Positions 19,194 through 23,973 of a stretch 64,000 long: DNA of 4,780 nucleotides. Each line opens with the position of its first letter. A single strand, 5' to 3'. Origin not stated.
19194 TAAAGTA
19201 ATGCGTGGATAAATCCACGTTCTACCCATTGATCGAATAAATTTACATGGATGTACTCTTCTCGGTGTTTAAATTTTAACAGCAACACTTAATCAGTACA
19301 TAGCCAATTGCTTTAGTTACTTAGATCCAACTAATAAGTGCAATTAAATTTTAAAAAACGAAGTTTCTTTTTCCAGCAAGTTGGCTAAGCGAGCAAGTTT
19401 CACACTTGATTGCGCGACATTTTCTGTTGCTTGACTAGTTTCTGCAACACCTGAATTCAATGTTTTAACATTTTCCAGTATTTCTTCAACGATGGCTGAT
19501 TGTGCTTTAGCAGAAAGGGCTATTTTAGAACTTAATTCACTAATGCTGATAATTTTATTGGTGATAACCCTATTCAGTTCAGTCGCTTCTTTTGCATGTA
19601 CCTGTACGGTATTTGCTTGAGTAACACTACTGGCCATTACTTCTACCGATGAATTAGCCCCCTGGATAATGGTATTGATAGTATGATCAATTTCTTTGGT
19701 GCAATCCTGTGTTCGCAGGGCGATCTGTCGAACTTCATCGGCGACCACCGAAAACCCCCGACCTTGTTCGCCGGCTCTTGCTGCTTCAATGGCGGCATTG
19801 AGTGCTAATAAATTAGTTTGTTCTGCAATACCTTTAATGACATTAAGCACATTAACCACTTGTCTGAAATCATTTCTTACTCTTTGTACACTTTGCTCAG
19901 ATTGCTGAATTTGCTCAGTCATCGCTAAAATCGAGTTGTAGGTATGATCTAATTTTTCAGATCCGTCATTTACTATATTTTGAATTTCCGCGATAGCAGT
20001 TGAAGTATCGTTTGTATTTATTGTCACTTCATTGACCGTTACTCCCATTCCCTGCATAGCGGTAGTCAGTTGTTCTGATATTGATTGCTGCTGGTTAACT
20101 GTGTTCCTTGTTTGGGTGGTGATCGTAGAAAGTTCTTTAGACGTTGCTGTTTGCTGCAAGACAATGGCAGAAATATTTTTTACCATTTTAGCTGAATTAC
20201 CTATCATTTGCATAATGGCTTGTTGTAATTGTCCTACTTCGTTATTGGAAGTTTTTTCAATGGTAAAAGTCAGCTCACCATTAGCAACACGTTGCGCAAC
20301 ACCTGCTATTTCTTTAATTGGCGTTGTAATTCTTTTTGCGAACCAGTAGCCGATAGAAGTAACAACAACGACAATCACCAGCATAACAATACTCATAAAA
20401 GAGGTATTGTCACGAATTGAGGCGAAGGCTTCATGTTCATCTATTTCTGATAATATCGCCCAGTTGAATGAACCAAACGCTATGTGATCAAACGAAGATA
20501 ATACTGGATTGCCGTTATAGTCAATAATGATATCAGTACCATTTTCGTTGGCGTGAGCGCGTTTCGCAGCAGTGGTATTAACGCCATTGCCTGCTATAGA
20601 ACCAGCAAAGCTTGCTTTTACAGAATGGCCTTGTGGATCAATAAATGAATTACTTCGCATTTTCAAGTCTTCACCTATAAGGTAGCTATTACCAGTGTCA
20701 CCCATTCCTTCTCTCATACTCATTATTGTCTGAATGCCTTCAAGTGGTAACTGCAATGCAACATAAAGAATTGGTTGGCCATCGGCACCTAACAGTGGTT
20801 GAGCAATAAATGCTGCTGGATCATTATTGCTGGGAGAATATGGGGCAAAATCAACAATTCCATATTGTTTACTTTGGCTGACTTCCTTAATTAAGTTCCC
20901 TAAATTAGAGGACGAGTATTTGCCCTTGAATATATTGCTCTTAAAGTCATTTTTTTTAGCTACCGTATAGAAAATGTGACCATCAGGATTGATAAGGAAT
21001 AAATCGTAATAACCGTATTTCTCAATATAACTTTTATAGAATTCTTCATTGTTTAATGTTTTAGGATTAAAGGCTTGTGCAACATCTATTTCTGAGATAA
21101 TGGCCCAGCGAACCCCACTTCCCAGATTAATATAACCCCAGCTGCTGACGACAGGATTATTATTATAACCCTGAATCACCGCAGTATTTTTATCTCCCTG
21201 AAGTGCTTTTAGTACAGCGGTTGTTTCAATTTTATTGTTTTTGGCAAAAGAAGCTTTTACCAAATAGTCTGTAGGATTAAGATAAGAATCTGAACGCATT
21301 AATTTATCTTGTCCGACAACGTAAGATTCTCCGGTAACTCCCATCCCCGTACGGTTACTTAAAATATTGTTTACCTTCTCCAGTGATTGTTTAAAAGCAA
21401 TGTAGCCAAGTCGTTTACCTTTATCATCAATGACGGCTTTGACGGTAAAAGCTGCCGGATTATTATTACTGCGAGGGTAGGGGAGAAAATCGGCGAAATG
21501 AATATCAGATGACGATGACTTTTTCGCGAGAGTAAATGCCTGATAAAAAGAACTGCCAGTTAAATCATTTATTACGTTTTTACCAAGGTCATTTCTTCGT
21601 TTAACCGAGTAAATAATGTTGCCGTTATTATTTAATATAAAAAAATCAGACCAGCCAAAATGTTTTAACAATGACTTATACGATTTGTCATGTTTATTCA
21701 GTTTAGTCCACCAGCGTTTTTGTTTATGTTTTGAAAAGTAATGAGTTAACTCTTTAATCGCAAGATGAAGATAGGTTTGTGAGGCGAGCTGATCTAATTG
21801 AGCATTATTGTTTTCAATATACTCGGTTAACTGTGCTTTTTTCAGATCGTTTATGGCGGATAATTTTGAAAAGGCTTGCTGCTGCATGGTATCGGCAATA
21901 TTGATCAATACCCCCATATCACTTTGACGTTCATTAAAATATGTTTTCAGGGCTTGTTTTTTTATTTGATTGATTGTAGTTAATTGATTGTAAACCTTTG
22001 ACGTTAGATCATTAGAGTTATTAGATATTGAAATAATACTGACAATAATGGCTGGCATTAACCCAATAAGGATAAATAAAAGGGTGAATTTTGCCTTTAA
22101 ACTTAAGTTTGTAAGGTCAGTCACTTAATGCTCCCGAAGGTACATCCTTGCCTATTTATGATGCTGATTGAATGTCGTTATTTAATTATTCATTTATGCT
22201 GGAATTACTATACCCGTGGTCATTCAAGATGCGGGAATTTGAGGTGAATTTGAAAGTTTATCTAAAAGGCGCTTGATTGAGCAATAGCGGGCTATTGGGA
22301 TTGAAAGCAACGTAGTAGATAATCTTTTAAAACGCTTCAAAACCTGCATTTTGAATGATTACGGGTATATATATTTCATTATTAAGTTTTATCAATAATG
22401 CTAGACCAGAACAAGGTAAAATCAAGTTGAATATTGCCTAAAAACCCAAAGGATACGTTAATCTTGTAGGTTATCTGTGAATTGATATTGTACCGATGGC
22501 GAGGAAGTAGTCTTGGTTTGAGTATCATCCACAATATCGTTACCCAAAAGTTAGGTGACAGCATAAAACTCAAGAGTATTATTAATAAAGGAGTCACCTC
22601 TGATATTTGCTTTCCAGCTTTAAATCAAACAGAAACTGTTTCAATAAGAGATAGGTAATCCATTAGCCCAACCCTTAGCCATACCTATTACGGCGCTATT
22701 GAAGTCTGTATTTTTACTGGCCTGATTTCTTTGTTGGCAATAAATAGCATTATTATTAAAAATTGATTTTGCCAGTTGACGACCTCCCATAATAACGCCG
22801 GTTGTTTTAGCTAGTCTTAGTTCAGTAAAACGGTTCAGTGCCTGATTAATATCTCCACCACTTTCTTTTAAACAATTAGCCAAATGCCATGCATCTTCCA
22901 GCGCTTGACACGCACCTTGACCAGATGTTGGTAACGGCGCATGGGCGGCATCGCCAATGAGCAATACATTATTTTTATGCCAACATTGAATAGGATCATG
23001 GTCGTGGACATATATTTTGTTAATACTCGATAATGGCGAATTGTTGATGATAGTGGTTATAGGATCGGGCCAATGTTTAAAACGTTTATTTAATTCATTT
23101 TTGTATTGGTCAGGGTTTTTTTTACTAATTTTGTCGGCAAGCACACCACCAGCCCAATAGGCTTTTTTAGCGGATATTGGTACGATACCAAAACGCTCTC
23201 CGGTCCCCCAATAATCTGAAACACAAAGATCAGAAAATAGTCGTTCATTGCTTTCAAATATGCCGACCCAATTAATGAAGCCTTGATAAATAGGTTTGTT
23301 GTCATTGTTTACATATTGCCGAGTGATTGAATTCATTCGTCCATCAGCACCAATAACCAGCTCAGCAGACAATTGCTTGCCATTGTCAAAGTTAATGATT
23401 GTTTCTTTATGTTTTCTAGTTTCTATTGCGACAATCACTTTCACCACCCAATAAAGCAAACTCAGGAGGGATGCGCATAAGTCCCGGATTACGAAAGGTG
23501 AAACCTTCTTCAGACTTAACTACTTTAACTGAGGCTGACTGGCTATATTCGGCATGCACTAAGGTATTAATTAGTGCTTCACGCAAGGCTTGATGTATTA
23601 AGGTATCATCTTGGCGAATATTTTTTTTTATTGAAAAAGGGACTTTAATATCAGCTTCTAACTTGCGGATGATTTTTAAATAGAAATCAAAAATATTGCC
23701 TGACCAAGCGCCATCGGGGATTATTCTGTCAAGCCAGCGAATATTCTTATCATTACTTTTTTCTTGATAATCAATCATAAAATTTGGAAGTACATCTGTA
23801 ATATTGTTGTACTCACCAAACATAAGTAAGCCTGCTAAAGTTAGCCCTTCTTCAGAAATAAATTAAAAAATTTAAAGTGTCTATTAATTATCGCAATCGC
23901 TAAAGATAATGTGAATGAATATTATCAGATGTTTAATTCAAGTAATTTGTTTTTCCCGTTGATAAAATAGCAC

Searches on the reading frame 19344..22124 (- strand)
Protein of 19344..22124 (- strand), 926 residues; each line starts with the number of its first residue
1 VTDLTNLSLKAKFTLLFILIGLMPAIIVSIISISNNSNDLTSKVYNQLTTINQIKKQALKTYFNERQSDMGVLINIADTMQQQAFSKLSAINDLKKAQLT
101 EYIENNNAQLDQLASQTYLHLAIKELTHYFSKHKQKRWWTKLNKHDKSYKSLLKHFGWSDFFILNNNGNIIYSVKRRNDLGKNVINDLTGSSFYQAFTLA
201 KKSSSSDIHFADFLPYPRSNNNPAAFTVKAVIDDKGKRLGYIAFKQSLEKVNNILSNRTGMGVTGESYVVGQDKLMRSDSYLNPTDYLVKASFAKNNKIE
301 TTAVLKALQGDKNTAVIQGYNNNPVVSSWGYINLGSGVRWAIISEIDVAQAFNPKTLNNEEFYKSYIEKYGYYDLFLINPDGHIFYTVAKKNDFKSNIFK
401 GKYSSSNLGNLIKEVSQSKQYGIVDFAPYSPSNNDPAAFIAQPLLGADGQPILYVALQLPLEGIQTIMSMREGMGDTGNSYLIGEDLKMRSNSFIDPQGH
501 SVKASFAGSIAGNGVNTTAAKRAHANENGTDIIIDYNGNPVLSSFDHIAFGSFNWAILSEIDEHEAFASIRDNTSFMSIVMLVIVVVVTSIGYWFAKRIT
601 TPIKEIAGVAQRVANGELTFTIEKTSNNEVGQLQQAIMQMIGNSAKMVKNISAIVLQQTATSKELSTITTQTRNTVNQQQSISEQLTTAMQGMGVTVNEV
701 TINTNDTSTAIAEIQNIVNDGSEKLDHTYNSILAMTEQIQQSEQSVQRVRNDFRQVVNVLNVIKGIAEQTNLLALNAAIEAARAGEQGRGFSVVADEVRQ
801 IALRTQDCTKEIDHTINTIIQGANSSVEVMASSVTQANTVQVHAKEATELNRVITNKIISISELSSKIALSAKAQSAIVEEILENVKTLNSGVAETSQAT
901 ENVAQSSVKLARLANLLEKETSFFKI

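Call 56: find_encoding_contigs(protein=window:19344-22124:-, flank=1500, max_places=10)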
Protein window:19344-22124:- (926 aa): 1 contig read that carries it; 1 place shown.
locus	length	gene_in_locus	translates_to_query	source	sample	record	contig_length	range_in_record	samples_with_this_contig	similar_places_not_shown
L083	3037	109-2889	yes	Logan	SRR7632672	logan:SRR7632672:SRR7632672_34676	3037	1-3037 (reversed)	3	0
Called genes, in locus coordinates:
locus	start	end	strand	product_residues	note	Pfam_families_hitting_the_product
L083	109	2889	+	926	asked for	PF00672:HAMP, PF00015:MCPsignal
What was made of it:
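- Tried and rejected: Empty site for the 22-kb copy: the only other contig found breaks inside the element, so that site is occupied there too (call 56).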

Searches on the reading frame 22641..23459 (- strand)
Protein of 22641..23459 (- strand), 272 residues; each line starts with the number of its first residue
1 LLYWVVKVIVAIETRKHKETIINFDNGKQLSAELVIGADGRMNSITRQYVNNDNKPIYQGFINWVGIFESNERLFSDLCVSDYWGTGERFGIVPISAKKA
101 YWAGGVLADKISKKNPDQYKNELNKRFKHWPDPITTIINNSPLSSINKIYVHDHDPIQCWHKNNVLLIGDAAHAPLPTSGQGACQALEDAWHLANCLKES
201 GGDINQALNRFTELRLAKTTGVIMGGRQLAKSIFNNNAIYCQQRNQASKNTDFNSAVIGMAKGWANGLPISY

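Call 68: search_protein_families(library=pfam, proteins=[window:22641-23459:-], max_evalue=0.01)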
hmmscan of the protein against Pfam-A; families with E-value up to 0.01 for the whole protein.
window:22641-23459:- (272 aa): 1 family
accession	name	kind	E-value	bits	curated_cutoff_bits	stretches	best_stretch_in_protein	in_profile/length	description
PF01494.25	FAD_binding_3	-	2.5e-13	50.4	22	1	26-199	144-320/349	FAD binding domain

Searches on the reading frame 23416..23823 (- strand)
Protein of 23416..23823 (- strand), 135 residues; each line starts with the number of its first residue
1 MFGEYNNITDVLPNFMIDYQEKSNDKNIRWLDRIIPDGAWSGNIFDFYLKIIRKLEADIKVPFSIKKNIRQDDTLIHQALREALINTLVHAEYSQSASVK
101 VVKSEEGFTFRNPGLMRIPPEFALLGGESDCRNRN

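Call 68: search_protein_families(library=pfam, proteins=[window:23416-23823:-], max_evalue=0.01)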
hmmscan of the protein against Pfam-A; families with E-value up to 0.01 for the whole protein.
window:23416-23823:- (135 aa): 1 family
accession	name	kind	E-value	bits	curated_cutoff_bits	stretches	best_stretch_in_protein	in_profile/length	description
PF16873.10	AbiGii_2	-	0.00011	21.6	25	1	48-115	241-305/397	Putative abortive phage resistance protein AbiGii toxin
